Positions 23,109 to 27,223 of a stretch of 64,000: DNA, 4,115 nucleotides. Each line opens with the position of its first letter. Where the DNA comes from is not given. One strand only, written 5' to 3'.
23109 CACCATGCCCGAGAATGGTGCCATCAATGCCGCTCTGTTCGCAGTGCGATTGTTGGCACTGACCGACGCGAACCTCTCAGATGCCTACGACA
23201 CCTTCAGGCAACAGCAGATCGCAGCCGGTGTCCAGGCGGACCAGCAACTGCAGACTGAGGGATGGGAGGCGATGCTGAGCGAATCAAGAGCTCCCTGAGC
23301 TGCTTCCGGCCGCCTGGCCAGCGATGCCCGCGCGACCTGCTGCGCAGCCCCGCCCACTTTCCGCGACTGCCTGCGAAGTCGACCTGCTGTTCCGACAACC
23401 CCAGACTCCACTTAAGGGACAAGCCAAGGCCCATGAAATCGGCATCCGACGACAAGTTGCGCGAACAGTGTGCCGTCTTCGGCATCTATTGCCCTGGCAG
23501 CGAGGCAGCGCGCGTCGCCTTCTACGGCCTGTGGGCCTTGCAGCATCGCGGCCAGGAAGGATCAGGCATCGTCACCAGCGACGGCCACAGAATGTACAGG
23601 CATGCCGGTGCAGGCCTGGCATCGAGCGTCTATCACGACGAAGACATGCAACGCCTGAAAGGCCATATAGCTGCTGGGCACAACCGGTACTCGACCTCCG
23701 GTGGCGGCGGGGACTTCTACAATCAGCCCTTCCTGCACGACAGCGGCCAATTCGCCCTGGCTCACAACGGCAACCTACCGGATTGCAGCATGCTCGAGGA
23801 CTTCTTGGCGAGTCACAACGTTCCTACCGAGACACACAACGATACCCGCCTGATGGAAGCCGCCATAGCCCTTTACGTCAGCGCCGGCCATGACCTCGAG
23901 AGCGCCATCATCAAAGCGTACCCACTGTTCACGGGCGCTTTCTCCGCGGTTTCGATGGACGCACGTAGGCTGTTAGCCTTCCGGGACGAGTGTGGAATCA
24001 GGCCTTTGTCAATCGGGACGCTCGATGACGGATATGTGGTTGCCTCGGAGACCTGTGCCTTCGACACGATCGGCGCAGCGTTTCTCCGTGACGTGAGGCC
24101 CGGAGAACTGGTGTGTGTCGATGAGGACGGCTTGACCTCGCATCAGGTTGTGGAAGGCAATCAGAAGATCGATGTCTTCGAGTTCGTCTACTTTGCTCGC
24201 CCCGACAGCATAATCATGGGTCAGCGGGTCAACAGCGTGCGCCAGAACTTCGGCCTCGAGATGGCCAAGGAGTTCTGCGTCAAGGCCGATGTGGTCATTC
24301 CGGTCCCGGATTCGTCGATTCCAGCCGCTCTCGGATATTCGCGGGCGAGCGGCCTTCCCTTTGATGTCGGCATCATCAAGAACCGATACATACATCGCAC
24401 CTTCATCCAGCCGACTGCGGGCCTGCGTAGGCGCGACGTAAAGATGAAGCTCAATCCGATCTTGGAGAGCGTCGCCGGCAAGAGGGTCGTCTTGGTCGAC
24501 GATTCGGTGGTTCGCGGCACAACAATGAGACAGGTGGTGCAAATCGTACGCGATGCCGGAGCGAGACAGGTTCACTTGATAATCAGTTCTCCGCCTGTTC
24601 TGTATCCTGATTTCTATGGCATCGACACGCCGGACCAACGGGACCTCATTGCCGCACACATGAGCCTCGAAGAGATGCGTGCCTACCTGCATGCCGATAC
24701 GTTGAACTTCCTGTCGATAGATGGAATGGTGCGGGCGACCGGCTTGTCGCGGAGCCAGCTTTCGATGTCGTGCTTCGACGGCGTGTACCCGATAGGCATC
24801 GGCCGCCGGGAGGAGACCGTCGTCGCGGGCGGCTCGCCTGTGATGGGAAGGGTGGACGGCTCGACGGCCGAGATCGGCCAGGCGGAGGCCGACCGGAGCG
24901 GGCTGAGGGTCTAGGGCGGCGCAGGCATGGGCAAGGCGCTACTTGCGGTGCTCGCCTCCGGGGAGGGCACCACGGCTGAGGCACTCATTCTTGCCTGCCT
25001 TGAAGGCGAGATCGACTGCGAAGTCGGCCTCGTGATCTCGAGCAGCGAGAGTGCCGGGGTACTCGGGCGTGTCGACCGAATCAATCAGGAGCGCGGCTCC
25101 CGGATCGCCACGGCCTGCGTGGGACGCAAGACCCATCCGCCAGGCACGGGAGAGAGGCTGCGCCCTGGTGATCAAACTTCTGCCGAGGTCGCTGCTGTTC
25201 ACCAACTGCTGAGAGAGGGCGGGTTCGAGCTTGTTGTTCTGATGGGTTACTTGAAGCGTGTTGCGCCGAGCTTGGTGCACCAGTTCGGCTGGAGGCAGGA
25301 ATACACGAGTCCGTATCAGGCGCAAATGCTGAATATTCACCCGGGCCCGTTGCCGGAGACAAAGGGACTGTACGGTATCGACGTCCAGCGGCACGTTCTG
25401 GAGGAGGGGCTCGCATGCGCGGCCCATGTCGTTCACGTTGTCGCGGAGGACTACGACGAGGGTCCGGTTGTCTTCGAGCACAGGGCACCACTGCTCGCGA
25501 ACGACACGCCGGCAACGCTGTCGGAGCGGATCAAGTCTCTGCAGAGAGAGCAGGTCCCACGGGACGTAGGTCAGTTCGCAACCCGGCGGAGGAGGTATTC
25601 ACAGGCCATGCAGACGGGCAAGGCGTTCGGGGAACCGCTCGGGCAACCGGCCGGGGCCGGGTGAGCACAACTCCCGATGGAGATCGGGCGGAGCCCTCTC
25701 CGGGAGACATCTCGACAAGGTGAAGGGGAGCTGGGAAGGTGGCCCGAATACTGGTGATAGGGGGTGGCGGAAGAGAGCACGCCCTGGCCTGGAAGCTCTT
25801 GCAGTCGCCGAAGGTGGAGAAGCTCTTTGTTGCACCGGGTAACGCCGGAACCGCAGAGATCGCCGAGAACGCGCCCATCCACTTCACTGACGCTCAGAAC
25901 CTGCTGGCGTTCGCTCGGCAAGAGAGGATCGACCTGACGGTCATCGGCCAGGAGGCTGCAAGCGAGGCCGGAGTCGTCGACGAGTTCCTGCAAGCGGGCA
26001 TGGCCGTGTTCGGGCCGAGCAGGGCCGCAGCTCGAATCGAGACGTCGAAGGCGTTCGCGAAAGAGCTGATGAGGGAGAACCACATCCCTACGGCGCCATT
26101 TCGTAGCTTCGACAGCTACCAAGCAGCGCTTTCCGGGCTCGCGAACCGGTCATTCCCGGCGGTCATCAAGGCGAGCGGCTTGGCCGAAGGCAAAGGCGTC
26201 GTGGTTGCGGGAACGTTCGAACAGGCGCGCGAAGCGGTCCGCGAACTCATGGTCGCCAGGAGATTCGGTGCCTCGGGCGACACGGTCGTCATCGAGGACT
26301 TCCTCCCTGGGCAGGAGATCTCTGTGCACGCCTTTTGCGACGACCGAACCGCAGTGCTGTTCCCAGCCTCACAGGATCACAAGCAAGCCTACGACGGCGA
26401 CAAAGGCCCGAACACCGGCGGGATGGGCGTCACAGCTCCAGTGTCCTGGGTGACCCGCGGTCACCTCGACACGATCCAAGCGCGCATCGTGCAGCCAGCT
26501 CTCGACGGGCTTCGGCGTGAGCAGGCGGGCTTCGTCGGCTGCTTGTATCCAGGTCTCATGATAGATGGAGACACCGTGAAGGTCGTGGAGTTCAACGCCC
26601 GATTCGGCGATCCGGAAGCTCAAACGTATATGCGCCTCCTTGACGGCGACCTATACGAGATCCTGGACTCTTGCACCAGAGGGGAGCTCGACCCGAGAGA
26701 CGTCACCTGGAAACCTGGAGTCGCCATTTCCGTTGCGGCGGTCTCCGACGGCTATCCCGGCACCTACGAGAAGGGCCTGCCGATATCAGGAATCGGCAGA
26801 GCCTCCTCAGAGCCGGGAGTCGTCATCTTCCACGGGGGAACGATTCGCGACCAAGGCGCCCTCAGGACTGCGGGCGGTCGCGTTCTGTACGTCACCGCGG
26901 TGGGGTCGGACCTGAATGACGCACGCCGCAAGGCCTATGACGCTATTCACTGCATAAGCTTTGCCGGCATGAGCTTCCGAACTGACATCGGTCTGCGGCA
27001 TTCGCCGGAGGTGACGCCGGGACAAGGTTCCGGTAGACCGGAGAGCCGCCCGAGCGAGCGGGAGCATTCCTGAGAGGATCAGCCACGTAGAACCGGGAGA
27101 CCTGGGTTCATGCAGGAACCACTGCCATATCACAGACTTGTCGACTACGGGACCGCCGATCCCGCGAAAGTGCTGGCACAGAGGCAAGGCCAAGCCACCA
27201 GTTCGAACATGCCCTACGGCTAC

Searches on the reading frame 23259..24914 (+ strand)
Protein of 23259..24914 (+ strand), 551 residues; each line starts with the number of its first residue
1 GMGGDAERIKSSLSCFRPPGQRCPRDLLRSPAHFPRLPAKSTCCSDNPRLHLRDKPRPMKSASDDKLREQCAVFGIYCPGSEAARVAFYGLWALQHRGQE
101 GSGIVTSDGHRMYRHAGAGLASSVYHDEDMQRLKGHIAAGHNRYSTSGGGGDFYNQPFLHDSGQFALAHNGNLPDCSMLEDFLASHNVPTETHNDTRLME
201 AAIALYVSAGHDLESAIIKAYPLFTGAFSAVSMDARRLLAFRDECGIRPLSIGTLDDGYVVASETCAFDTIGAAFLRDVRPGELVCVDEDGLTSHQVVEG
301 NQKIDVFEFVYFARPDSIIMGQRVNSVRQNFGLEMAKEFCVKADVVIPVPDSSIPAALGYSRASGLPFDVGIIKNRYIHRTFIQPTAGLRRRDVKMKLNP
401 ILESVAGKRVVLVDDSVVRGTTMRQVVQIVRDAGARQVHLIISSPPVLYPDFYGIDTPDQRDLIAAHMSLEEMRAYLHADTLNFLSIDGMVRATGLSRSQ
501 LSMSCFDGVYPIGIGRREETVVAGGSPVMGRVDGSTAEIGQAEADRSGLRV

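Call 80: search_protein_families(library=pfam, proteins=[window:23259-24914:+], max_evalue=0.00001)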
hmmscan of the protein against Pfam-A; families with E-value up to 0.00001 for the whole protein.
window:23259-24914:+ (551 aa): 3 families
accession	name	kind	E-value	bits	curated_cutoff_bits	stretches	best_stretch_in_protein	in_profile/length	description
PF13522.11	GATase_6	-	3.9e-14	53.2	27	1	134-264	9-130/130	Glutamine amidotransferase domain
PF13537.11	GATase_7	-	2.3e-12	47.4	25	1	155-268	13-121/123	Glutamine amidotransferase domain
PF00156.33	Pribosyltran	-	2.2e-10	40.5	26.3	1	342-442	29-122/158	Phosphoribosyl transferase domain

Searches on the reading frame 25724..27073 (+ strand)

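Call 80: search_protein_families(library=pfam, proteins=[window:25724-27073:+], max_evalue=0.00001)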
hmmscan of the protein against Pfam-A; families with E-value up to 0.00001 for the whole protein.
window:25724-27073:+ (449 aa): 3 families
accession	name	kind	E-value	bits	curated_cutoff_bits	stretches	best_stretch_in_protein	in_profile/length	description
PF01071.24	GARS_A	-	1.3e-67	227.9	27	1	107-299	1-194/194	Phosphoribosylglycinamide synthetase, ATP-grasp (A) domain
PF02844.21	GARS_N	-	1.8e-36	125.3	29.5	1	8-106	2-100/100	Phosphoribosylglycinamide synthetase, N domain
PF02843.22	GARS_C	-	1e-27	96.7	34.8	1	334-425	1-92/92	Phosphoribosylglycinamide synthetase, C domain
